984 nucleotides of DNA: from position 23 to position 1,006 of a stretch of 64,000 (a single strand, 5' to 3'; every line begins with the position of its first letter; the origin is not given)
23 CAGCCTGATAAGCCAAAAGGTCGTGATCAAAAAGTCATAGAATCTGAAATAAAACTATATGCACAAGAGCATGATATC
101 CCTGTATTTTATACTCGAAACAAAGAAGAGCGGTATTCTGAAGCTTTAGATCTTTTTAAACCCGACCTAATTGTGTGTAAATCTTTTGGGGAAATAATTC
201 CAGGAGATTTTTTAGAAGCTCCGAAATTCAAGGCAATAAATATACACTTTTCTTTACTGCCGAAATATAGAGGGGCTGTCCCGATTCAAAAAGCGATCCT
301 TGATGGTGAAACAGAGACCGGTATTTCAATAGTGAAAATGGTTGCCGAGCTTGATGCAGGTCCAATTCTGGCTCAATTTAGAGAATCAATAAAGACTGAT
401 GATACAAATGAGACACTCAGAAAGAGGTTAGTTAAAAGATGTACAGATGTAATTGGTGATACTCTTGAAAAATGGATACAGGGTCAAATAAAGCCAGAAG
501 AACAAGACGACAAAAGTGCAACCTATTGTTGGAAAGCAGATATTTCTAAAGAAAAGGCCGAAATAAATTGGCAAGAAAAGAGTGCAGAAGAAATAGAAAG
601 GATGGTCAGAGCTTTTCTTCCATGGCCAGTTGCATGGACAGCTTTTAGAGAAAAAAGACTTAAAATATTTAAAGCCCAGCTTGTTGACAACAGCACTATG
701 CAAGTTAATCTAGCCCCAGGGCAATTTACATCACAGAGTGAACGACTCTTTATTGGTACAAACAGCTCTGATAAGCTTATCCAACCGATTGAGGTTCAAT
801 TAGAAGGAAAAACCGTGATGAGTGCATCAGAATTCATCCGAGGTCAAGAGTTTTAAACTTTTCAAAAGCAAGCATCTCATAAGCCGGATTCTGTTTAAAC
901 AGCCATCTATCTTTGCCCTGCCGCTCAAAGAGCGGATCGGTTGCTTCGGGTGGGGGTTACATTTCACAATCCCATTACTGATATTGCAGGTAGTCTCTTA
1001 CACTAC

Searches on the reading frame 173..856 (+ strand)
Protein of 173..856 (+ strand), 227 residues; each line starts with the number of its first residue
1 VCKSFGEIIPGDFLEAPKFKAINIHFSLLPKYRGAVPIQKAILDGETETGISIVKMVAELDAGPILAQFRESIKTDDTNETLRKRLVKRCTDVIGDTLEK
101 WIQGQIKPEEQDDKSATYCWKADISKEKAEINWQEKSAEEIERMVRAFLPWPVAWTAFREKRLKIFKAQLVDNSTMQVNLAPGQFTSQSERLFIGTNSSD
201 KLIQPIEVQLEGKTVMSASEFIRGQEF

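Call 69: search_protein_families(library=pfam, proteins=[window:173-856:+], max_evalue=0.001)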
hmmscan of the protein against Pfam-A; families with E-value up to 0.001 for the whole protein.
window:173-856:+ (227 aa): 2 families
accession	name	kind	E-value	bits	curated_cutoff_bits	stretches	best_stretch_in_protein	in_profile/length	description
PF00551.24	Formyl_trans_N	-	1.7e-25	90.3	26.1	1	2-88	85-171/181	Formyl transferase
PF02911.23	Formyl_trans_C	-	2.4e-24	85.9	21.1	1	124-225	2-99/100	Formyl transferase, C-terminal domain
